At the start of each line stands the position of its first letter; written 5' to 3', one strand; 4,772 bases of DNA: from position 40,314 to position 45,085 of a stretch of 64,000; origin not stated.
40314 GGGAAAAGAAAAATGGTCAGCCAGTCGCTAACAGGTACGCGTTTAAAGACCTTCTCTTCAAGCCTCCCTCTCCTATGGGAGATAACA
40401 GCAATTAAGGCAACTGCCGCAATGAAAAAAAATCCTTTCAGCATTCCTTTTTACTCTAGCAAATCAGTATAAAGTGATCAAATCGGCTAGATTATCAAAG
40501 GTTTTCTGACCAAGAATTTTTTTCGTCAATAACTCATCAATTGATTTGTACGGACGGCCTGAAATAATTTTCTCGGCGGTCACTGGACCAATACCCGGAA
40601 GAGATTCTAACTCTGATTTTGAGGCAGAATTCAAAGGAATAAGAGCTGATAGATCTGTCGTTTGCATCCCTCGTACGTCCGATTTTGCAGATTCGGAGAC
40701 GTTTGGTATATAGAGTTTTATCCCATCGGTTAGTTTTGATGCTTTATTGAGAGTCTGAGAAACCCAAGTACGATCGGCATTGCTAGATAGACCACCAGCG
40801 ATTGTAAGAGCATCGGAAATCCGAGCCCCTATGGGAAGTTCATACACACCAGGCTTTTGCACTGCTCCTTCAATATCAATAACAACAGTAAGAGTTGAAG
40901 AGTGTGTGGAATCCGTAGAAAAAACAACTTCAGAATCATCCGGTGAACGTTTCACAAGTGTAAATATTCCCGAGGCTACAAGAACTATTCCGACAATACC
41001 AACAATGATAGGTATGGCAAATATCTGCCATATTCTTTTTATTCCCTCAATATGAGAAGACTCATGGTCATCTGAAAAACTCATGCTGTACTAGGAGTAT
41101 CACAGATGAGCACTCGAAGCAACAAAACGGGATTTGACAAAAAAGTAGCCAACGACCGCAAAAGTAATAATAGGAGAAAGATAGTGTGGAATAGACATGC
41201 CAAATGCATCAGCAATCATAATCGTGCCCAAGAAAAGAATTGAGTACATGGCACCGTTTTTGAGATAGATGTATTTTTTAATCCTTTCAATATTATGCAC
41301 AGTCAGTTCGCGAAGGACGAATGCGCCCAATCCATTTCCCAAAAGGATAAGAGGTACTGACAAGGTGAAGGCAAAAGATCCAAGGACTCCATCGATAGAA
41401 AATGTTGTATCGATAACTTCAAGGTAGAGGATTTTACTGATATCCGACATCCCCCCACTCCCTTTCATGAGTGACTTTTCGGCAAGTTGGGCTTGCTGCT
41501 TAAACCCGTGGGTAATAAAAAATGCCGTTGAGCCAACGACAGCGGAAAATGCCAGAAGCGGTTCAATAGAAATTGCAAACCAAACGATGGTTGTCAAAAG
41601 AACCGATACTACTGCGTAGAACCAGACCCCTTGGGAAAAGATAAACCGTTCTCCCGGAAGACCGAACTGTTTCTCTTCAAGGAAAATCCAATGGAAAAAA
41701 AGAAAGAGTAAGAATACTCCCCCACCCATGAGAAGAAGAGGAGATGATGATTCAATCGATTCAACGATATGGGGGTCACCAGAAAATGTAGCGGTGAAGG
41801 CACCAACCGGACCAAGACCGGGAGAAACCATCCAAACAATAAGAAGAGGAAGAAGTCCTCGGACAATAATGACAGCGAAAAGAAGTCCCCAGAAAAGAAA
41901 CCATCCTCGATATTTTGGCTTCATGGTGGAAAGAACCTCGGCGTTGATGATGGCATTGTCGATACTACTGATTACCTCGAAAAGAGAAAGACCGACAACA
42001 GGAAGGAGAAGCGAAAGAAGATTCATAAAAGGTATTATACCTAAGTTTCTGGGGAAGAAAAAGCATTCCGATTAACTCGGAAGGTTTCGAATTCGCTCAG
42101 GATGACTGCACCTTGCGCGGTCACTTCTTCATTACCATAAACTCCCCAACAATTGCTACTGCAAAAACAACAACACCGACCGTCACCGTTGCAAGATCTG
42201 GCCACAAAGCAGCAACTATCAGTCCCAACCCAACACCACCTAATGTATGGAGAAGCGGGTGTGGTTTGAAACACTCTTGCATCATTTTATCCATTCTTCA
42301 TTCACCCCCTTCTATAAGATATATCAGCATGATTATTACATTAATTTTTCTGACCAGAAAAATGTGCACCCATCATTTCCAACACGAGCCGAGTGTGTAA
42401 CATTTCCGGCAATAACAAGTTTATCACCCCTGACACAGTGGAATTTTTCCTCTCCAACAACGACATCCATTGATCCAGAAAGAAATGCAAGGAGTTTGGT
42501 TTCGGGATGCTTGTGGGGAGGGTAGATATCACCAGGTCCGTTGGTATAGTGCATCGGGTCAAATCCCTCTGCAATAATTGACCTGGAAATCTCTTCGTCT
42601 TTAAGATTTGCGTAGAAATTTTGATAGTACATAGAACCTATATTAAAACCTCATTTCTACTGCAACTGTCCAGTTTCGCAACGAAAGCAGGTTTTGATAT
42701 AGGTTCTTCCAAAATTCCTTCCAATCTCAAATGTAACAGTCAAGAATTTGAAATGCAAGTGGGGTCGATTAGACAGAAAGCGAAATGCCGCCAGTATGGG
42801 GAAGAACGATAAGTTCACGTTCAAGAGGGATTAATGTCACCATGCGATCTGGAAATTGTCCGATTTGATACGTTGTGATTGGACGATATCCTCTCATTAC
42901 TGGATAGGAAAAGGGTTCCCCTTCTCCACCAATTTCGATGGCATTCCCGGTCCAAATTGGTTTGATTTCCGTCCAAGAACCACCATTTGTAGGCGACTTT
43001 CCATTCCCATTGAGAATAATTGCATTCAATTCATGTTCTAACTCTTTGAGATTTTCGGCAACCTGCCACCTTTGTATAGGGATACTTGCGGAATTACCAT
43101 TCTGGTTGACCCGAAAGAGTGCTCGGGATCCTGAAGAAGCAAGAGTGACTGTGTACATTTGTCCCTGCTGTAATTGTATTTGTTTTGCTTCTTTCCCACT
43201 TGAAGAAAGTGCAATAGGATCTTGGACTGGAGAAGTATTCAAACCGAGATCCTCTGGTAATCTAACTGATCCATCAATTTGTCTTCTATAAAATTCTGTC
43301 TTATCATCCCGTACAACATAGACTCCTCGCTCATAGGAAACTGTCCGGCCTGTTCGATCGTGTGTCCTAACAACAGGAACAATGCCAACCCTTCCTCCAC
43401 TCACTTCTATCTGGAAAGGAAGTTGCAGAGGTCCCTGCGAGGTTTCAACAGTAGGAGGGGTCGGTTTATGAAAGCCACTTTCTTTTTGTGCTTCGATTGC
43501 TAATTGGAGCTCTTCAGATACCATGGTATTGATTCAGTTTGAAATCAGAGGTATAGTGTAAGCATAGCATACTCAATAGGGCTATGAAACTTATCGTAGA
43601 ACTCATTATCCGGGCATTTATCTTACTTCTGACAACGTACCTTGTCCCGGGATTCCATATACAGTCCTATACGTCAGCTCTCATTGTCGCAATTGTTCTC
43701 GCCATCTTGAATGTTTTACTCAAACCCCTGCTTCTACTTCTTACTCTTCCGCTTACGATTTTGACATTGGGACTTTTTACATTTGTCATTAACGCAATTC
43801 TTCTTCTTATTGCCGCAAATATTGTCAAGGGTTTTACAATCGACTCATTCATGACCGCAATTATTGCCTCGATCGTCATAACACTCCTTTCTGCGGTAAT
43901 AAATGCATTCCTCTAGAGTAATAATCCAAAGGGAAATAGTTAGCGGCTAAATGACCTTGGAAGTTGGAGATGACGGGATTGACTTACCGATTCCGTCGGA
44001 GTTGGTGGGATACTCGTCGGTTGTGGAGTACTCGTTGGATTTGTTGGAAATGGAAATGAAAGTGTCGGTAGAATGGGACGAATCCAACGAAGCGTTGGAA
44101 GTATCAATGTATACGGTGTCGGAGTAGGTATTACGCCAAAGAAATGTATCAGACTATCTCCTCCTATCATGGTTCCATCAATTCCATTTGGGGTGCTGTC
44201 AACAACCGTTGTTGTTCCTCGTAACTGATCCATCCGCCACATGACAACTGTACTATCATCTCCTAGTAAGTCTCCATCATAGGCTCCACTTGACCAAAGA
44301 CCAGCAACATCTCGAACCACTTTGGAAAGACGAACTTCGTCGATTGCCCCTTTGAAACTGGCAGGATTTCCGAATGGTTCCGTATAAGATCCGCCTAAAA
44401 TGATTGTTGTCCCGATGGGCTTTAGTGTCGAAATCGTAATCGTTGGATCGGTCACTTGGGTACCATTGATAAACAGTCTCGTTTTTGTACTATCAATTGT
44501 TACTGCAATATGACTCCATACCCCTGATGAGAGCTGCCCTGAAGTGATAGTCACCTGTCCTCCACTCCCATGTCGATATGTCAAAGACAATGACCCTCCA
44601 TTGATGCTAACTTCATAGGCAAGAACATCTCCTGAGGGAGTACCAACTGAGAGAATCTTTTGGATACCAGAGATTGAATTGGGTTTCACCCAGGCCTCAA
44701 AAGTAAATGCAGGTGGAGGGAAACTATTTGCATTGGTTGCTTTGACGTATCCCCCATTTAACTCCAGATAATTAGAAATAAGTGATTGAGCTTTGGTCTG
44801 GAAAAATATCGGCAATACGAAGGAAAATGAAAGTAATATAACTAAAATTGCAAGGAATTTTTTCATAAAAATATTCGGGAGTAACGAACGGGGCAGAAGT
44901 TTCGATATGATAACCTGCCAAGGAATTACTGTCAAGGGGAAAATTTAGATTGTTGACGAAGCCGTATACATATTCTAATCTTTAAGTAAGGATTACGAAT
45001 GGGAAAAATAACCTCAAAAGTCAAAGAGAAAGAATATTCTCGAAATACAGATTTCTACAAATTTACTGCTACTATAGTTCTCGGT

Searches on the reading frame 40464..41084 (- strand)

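Call 88: search_protein_families(library=pfam, proteins=[window:40464-41084:-], max_evalue=0.001)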
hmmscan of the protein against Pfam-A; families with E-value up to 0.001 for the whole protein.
window:40464-41084:- (206 aa): 6 families
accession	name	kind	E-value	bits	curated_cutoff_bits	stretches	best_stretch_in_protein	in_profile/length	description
PF12836.13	HHH_3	-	2.6e-13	50.3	27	1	149-204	6-65/65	Helix-hairpin-helix motif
PF10531.15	SLBB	-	3.2e-11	43.3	27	1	68-106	1-39/55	SLBB domain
PF00633.29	HHH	-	1.6e-07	31.2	24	1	152-175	6-29/30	Helix-hairpin-helix motif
PF22461.2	SLBB_2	-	1.4e-05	25.6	27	1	71-113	5-49/79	SLBB domain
PF14520.12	HHH_5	-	4.5e-05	24.3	27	1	157-187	2-31/57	Helix-hairpin-helix domain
PF06514.17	PsbU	-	6.4e-05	23.3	24.5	1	141-187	7-53/93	Photosystem II 12 kDa extrinsic protein (PsbU)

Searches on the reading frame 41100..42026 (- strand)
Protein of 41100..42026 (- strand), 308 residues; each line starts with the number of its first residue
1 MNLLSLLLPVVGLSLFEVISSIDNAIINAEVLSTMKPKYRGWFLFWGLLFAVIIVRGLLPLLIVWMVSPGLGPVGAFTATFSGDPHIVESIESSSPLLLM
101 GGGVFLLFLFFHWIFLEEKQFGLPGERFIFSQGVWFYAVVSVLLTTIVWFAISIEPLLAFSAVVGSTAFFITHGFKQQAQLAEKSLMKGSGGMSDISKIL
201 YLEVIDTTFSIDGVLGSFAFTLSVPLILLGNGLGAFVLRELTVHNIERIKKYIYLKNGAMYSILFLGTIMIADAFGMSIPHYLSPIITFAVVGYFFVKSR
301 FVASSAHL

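Call 88: search_protein_families(library=pfam, proteins=[window:41100-42026:-], max_evalue=0.001)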
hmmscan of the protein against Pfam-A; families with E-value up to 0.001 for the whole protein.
window:41100-42026:- (308 aa): 2 families
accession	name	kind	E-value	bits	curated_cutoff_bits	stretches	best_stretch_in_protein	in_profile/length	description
PF04332.21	DUF475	-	1.2e-39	137.3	27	1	22-299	1-286/293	Protein of unknown function (DUF475)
PF03741.22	TerC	-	4.3e-19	69.4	27.8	2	13-169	3-130/178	Integral membrane protein TerC family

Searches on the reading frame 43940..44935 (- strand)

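Call 88: search_protein_families(library=pfam, proteins=[window:43940-44935:-], max_evalue=0.001)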
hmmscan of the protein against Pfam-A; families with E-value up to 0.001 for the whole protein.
window:43940-44935:- (331 aa): 2 families
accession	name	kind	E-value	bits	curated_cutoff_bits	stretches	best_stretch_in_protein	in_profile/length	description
PF13385.13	Laminin_G_3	-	8e-26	91.4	27.6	1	61-208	4-145/151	Concanavalin A-like lectin/glucanases superfamily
PF02210.31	Laminin_G_2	-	1.6e-09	38.7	22.9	1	107-204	21-124/126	Laminin G domain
